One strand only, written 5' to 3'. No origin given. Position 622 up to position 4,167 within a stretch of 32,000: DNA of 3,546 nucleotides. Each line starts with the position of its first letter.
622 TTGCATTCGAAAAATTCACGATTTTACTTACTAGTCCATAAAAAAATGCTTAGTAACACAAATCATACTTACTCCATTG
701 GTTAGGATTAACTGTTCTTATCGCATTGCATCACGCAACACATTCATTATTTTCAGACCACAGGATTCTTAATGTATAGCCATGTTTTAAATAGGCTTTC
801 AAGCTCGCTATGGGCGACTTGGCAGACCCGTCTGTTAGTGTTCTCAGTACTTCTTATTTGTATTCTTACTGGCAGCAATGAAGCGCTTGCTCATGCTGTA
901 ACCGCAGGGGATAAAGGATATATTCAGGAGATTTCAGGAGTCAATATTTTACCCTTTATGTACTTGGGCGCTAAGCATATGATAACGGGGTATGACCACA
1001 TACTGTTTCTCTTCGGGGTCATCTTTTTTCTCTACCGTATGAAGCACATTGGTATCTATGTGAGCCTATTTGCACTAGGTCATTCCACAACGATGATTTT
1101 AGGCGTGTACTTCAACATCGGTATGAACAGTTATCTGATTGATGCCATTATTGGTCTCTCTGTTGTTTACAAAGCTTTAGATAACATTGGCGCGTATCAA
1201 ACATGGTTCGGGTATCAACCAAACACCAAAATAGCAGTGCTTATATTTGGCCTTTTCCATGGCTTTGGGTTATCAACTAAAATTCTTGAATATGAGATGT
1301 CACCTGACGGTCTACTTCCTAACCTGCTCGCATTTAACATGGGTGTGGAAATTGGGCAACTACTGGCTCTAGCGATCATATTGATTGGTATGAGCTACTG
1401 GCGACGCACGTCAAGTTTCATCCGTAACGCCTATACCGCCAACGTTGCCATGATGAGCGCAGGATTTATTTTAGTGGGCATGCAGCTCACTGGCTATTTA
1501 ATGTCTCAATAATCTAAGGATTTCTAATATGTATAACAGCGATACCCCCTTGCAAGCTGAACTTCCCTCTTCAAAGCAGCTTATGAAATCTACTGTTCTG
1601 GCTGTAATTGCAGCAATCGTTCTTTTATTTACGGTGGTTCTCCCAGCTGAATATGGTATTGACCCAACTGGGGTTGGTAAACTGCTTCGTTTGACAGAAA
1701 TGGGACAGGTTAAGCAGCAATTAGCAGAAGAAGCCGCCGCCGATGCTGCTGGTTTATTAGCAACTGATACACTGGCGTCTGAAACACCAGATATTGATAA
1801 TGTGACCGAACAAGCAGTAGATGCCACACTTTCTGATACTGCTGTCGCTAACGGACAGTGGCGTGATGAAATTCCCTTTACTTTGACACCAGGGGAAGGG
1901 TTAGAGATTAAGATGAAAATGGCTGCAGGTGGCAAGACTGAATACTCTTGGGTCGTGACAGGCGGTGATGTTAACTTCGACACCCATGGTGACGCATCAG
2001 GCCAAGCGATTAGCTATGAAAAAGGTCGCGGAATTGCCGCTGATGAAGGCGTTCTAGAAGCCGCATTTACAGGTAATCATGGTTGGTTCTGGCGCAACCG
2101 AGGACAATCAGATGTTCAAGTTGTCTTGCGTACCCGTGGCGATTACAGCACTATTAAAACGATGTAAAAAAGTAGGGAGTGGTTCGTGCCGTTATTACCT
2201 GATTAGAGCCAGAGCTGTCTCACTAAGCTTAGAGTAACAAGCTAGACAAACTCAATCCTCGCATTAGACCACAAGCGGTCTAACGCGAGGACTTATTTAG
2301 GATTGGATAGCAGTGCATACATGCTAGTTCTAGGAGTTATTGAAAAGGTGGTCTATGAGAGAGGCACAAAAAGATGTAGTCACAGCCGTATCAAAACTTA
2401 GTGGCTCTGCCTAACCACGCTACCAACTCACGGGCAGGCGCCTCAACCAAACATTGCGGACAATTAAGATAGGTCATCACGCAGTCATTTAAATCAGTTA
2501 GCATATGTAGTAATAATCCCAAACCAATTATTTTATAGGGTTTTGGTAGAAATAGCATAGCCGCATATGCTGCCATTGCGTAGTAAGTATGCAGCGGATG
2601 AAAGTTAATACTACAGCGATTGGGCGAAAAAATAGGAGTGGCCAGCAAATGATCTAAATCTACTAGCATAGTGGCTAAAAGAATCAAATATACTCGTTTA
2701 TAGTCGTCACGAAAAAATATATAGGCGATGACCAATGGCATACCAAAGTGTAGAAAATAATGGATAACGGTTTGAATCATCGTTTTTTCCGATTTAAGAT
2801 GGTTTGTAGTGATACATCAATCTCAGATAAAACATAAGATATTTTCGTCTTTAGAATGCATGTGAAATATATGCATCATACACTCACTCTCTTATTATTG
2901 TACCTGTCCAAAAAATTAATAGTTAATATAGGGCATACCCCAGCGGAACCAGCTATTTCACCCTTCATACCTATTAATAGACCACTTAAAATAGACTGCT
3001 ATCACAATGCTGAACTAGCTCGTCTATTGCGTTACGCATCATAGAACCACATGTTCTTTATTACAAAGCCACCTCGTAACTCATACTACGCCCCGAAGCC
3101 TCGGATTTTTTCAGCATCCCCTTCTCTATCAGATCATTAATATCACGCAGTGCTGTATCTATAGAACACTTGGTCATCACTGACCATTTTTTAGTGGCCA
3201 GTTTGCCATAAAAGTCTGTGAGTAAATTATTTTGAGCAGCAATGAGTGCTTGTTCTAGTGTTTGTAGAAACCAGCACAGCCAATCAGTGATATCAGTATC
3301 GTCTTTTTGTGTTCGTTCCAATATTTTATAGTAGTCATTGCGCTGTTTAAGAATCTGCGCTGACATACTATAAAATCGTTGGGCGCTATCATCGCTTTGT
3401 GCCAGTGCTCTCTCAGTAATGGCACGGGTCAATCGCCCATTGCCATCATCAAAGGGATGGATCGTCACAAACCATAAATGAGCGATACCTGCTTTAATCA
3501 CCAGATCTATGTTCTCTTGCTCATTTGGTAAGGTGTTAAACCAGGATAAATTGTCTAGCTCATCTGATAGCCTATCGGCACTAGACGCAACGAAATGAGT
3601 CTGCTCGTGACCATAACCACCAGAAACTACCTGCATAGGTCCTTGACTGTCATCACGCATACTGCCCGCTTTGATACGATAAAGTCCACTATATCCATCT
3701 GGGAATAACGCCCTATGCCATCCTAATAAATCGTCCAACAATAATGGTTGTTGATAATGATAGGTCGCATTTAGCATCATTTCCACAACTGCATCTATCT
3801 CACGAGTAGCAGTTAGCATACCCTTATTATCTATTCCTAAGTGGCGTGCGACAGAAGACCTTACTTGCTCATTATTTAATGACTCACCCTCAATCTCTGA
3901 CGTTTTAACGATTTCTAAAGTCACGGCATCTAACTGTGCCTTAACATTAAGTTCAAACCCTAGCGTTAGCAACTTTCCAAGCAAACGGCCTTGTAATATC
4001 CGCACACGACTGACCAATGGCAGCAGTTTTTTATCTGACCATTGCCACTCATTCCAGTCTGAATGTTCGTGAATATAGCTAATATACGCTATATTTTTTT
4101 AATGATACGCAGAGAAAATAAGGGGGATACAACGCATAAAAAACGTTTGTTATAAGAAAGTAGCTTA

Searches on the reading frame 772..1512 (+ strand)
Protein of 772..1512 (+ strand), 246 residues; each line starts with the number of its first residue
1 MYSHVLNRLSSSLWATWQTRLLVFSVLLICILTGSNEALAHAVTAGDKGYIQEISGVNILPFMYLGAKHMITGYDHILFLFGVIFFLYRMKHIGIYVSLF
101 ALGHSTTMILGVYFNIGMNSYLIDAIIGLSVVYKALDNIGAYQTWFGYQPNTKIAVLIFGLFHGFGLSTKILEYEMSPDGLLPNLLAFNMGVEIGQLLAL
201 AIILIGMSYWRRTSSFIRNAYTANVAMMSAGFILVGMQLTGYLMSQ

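Call 46: search_protein_families(library=pfam, proteins=[window:772-1512:+], max_evalue=0.00001)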
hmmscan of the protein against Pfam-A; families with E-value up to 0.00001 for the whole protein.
window:772-1512:+ (246 aa): 1 family
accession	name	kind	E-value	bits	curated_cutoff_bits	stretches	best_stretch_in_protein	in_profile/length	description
PF13795.12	HupE_UreJ_2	-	3.1e-53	180.1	24.5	1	62-213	1-155/156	HupE / UreJ protein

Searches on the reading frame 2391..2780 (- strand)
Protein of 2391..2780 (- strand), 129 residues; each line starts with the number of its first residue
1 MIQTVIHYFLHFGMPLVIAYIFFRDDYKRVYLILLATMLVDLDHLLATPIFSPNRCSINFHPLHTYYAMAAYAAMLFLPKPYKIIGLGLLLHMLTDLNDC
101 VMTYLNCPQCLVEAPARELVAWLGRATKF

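Call 46: search_protein_families(library=pfam, proteins=[window:2391-2780:-], max_evalue=0.00001)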
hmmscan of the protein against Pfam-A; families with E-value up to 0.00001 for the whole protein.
window:2391-2780:- (129 aa): 1 family
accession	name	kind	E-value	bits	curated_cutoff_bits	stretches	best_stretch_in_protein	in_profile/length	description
PF19617.4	DUF6122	-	4e-41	140.1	27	1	1-102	1-101/102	Family of unknown function (DUF6122)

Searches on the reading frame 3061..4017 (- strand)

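Call 46: search_protein_families(library=pfam, proteins=[window:3061-4017:-], max_evalue=0.00001)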
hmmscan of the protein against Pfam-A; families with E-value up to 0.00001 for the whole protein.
window:3061-4017:- (318 aa): 2 families
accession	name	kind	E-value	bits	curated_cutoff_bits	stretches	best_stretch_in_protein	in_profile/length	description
PF13776.11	DUF4172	-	4.4e-19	69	25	1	3-62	23-82/82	Domain of unknown function (DUF4172)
PF02661.23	Fic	-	3.9e-14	53.7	24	1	92-203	2-91/93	Fic/DOC family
